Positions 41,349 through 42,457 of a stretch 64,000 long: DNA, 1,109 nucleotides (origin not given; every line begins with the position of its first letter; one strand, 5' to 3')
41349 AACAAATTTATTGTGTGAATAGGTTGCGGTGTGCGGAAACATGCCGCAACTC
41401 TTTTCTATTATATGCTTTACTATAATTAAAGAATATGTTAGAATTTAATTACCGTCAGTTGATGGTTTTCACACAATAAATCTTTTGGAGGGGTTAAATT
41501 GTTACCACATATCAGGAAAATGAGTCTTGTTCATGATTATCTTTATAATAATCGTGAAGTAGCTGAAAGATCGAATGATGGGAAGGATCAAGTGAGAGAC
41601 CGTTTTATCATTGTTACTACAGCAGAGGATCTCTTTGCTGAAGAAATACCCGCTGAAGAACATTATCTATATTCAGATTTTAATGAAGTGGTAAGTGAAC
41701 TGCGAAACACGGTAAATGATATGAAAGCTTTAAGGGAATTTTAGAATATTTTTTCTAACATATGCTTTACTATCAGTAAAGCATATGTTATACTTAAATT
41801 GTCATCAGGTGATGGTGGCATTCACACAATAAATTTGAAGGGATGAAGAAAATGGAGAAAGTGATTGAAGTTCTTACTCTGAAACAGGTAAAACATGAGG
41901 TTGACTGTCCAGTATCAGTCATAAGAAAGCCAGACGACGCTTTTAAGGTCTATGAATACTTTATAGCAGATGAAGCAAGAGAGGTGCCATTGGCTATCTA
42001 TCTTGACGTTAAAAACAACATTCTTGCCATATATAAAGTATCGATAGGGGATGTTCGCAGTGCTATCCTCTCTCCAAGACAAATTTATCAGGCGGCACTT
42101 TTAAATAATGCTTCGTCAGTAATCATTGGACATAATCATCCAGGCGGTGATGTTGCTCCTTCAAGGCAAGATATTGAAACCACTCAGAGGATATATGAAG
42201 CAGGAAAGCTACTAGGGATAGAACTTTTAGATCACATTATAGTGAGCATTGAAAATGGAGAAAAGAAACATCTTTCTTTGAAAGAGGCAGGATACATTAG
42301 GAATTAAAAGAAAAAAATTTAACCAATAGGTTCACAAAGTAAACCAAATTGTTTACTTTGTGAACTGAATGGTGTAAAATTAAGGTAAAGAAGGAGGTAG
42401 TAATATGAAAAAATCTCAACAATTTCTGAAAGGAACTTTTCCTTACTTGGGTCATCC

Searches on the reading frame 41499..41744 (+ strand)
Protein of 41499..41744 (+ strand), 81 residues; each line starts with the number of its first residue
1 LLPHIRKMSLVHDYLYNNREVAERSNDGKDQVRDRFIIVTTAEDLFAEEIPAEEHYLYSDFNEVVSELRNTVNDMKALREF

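Call 9: search_protein_families(library=pfam, proteins=[window:41499-41744:+], max_evalue=0.01)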
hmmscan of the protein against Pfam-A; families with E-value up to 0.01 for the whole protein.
window:41499-41744:+ (81 aa): 0 families

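Call 23: find_homologous_proteins(query=window:41499-41741:+, max_evalue=0.001)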
Query window:41499-41741:+ (81 aa): 2 proteins with E <= 0.001 among 2 candidates.
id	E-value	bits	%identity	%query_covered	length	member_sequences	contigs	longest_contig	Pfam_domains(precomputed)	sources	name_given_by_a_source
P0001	5.8e-44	165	96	100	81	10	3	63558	-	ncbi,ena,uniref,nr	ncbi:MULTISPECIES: hypothetical protein [Bacillus amyloliquefaciens group]|uniref:hypothetical prote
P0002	1.3e-30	122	98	74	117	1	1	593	-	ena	-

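Call 25: search_dna_similar(query=window:41499-41741:+, collection=plasmids, mode=protein, max_rows=40, max_evalue=0.01)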
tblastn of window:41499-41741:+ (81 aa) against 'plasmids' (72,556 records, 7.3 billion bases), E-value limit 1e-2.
Records with a match: 11; places in all: 11; records where one place covers at least 80% of the query: 6.
Best place of each record, by identity: 95-99% 2; 60-80% 1; <60% 8.
By first word of the organism name: Bacillus 10; Arthrobacter 1.
By predicted mobility (MOB-suite, as given by PLSDB): non-mobilizable 11.
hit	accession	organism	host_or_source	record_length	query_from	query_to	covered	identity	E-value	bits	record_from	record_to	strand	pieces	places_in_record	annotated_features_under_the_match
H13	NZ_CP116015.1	Bacillus velezensis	cell culture,Ganjang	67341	1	81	100%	98.8%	7e-47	165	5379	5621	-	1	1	hypothetical protein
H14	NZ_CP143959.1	Bacillus amyloliquefaciens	-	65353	1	81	100%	96.3%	4e-45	160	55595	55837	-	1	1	hypothetical protein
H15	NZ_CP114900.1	Bacillus subtilis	yak,whole organism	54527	1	76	94%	61.8%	4e-23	97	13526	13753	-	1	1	hypothetical protein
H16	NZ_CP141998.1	Bacillus subtilis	single cell,fermented soybean food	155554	4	74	88%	53.5%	1e-19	87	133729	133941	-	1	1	hypothetical protein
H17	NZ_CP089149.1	Bacillus subtilis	single cell,Nuruk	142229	4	74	88%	53.5%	1e-19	87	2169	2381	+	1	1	hypothetical protein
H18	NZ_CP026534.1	Bacillus velezensis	soybean,P\Prokaryote,fermented food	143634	4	74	88%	53.5%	1e-19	87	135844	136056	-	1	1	hypothetical protein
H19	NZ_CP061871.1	Bacillus subtilis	cell culture,tobacco leaf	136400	4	58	68%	54.5%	2e-11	64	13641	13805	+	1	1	hypothetical protein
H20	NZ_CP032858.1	Bacillus subtilis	cell culture,Cheonggukjang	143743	4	58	68%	54.5%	2e-11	64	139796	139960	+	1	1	hypothetical protein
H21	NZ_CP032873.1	Bacillus subtilis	cell culture,Cheonggukjang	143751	4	58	68%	54.5%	2e-11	64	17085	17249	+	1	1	hypothetical protein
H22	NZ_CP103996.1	Bacillus subtilis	cell culture,Doenjang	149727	4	58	68%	54.5%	2e-11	64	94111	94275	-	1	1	hypothetical protein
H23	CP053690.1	Arthrobacter citreus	pure culture,soil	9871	3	43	51%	43.9%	5e-4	43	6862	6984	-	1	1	hypothetical protein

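Call 26: get_annotated_region(hit=H16, flank=5000)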
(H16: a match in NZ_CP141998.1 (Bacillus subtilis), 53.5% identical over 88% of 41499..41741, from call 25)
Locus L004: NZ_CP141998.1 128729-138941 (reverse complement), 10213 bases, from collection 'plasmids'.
description: Bacillus subtilis strain PM0031 plasmid pPMO031_1, complete sequence
organism: Bacillus subtilis (NCBI taxid 1423)
taxonomy: Bacteria; Bacillota; Bacilli; Bacillales; Bacillaceae; Bacillus; Bacillus subtilis
host: -; source: single cell,fermented soybean food; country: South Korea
typing (MOB-suite, as given by PLSDB): non-mobilizable
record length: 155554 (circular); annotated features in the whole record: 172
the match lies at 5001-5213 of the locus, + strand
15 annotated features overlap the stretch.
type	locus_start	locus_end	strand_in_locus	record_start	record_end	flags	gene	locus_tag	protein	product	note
CDS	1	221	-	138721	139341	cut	-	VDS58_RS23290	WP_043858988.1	ABC transporter ATP-binding protein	-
CDS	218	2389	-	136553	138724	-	-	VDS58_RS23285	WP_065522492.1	DUF1430 domain-containing protein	-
CDS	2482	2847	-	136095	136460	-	-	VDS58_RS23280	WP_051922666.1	lactococcin 972 family bacteriocin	-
CDS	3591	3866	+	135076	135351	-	-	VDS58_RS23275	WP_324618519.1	DUF4176 domain-containing protein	-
CDS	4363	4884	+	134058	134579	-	-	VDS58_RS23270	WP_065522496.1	hypothetical protein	-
CDS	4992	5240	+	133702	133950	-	-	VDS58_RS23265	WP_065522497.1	hypothetical protein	-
CDS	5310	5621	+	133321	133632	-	-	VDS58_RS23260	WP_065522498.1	hypothetical protein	-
CDS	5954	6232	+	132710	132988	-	-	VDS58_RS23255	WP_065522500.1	hypothetical protein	-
CDS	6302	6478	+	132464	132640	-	-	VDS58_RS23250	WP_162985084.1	hypothetical protein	-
CDS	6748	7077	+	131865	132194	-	-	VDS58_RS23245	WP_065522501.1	hypothetical protein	-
CDS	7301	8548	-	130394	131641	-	-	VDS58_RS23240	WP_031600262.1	IS256-like element ISBsu2 family transposase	GO:0006313 - DNA transposition [Evidence IEA]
CDS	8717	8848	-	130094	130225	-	-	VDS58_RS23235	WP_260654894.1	hypothetical protein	-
CDS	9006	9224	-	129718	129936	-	-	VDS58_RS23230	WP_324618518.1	DnaA N-terminal domain-containing protein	-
CDS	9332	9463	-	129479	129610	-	-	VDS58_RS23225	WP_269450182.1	hypothetical protein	-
CDS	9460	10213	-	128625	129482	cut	-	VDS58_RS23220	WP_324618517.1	tetratricopeptide repeat protein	-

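Call 27: get_annotated_region(hit=H19, flank=5000)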
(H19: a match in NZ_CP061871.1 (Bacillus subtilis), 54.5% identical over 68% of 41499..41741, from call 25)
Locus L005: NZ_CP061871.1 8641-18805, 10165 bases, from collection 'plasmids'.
description: Bacillus subtilis strain FX-1 plasmid unnamed1, complete sequence
organism: Bacillus subtilis (NCBI taxid 1423)
taxonomy: Bacteria; Bacillota; Bacilli; Bacillales; Bacillaceae; Bacillus; Bacillus subtilis
host: -; source: cell culture,tobacco leaf; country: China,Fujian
typing (MOB-suite, as given by PLSDB): non-mobilizable
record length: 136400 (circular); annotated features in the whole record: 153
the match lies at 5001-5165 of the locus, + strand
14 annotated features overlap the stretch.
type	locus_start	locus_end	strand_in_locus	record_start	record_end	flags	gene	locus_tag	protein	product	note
CDS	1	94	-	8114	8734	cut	-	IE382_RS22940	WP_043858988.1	ABC transporter ATP-binding protein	-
CDS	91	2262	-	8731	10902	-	-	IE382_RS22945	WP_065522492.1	DUF1430 domain-containing protein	-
CDS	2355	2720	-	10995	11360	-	-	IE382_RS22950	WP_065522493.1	lactococcin 972 family bacteriocin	-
CDS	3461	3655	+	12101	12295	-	-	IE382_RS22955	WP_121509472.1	hypothetical protein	-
CDS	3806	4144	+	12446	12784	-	tnpA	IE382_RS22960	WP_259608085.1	IS200/IS605 family transposase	-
CDS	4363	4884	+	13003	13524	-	-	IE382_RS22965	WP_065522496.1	hypothetical protein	-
CDS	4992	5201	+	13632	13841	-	-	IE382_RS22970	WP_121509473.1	hypothetical protein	-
CDS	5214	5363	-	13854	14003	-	-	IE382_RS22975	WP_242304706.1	transposase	GO:0006313 - DNA transposition [Evidence IEA]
CDS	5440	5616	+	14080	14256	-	-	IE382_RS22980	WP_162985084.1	hypothetical protein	-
CDS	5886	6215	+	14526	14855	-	-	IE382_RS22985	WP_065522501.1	hypothetical protein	-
CDS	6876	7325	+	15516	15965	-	-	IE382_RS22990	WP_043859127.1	hypothetical protein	-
CDS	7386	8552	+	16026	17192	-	-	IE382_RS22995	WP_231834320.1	Rap family tetratricopeptide repeat protein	-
CDS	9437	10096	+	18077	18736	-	-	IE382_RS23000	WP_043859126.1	AIM24 family protein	-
CDS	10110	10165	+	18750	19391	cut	-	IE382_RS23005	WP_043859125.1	hypothetical protein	-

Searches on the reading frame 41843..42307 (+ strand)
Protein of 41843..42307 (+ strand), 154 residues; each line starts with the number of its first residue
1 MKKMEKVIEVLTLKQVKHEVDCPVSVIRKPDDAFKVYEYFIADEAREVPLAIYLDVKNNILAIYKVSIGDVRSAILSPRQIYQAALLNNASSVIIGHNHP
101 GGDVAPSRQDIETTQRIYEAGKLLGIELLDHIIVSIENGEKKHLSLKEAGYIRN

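Call 9: search_protein_families(library=pfam, proteins=[window:41843-42307:+], max_evalue=0.01)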
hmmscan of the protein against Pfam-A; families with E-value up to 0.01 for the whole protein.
window:41843-42307:+ (154 aa): 1 family
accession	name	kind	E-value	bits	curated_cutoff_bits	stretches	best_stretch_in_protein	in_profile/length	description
PF04002.20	RadC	-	1.9e-36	125.1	22.1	1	27-150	1-120/121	RadC-like JAB domain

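Call 30: find_homologous_proteins(query=window:41843-42304:+, max_evalue=1e-20)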
Query window:41843-42304:+ (154 aa): 73 proteins with E <= 1e-20 among 203 candidates.
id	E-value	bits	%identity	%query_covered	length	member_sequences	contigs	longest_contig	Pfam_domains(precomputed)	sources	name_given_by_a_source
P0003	2.4e-92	324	99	100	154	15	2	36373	PF04002.21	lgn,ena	-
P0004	1.0e-58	215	99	68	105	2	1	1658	PF04002.21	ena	-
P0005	1.9e-38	150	51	99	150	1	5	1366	PF04002.21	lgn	-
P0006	3.4e-32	129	46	99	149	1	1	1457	PF04002.21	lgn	-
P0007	6.2e-32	129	44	97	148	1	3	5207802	PF04002.21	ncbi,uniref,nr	ncbi:DNA repair protein RadC [Cytobacillus solani]|uniref:RadC family protein n=1 Tax=Cytobacillus s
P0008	8.0e-31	125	44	97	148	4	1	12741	PF04002.21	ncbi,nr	ncbi:MAG TPA: JAB domain-containing protein [Metabacillus sp.]|nr:JAB domain-containing protein [Met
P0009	2.4e-30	124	52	82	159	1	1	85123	PF04002.21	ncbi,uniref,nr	ncbi:RadC family protein [Alkalihalobacillus deserti]|uniref:RadC family protein n=1 Tax=Alkalihalob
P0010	1.2e-29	121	42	97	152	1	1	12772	PF04002.21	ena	-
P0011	1.6e-29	121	51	81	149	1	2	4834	PF04002.21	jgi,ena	-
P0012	2.0e-29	121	48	82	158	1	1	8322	PF04002.21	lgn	-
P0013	2.4e-29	120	51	81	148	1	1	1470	PF04002.21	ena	-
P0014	5.0e-29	119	46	91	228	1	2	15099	PF04002.21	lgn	-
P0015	1.2e-28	118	44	82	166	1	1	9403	PF04002.21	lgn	-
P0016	2.2e-28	117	48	81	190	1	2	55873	PF04002.21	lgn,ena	-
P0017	3.3e-28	117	50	82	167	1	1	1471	PF04002.21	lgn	-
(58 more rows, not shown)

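Call 31: find_encoding_contigs(protein=P0005, flank=10000, max_places=5)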
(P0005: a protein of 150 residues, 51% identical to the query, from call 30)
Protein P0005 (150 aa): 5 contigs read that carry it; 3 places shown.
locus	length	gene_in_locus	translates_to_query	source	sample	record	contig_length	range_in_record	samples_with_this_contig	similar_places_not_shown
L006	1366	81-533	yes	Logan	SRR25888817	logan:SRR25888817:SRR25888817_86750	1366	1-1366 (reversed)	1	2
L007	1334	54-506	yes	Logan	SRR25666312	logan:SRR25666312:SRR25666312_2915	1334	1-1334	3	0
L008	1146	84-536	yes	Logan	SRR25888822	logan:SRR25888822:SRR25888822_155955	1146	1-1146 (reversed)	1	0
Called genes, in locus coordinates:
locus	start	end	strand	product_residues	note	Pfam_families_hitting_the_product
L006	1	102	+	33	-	?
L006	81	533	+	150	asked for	PF04002:RadC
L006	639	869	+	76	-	-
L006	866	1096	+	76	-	-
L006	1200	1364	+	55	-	?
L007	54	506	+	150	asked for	PF04002:RadC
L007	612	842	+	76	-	-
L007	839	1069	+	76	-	-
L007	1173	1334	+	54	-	?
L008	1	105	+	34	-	?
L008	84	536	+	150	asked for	PF04002:RadC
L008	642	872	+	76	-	-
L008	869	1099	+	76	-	-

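Call 32: find_encoding_contigs(protein=P0008, flank=10000, max_places=3)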
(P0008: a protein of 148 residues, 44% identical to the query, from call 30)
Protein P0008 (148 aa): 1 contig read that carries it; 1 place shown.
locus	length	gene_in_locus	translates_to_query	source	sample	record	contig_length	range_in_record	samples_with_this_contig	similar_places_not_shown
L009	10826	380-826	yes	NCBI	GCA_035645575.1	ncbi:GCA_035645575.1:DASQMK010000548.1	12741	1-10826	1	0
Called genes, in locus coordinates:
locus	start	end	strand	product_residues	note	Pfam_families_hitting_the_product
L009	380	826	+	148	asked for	PF04002:RadC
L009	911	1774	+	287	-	-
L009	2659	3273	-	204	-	-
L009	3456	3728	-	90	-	PF04014:MazE_antitoxin (weak)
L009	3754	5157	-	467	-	-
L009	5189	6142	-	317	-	PF19597:TrbL_4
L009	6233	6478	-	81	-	-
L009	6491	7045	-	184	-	-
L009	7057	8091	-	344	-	PF01832:Glucosaminidase (weak), PF01551:Peptidase_M23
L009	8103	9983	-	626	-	PF01935:DUF87 (faint), PF19044:P-loop_TraG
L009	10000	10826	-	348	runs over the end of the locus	PF26593:TraC-like (weak)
